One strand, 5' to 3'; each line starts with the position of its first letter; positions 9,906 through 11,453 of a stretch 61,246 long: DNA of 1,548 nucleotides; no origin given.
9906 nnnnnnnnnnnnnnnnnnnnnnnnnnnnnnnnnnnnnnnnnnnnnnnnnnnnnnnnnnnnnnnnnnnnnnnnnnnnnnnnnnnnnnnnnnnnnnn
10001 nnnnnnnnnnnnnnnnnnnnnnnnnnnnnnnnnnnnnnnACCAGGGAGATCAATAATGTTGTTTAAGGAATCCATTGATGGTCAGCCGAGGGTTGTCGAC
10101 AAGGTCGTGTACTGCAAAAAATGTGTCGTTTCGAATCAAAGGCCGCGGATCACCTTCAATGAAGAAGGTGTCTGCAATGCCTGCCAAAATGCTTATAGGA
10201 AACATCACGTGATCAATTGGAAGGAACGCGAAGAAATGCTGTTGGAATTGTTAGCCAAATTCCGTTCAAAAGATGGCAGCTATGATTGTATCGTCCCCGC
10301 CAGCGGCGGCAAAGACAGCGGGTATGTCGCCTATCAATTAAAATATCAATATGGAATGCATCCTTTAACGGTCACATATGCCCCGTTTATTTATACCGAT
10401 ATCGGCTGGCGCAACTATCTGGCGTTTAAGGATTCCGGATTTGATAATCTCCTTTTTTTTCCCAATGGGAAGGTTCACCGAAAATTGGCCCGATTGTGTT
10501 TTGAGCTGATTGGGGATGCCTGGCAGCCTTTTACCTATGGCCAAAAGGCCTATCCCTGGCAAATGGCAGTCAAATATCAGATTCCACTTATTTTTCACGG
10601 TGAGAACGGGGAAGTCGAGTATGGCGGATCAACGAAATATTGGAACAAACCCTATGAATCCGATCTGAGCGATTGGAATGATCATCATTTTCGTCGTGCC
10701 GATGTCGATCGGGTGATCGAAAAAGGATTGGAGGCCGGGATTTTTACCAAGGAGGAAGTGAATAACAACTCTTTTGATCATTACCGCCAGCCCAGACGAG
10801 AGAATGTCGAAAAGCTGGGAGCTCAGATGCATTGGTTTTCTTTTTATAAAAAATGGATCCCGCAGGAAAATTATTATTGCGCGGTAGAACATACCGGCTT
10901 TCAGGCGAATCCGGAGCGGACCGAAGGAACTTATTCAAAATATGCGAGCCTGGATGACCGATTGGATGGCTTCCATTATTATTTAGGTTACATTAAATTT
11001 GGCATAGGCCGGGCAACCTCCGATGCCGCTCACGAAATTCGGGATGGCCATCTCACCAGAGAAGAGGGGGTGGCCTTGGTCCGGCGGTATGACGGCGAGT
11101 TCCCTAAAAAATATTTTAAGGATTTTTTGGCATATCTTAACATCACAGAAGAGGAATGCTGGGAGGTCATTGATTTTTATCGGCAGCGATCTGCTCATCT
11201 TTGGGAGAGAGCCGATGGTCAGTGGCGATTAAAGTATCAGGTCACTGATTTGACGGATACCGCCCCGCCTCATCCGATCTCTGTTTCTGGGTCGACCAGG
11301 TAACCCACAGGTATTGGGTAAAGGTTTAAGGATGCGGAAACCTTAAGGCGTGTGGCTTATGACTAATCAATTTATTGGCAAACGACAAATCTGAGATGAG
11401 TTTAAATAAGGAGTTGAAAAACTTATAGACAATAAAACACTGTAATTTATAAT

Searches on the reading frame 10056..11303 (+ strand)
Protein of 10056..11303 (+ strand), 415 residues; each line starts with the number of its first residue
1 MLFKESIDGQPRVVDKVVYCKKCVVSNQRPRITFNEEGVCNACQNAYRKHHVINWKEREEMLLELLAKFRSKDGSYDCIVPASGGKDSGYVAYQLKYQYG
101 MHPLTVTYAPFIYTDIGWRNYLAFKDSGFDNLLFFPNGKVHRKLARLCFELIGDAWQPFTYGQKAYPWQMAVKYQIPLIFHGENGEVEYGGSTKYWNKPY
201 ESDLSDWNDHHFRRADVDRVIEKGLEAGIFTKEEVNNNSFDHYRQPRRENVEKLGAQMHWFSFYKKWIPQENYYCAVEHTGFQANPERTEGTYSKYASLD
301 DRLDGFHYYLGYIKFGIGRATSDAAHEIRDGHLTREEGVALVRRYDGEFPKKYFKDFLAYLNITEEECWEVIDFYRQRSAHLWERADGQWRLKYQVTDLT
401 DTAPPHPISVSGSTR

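Call 8: search_protein_families(library=pfam, proteins=[window:10056-11303:+], max_evalue=0.001)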
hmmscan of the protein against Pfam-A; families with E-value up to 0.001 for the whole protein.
window:10056-11303:+ (415 aa): 0 families

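Call 78: search_protein_families(library=ncbifam, proteins=[window:10056-11303:+], max_evalue=1e-10)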
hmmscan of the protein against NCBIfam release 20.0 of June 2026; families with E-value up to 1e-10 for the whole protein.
window:10056-11303:+ (415 aa): 1 family
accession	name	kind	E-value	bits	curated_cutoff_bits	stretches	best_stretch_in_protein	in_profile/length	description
TIGR03573.1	WbuX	subfamily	9e-105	350.9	203.2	1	19-372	3-343/344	N-acetyl sugar amidotransferase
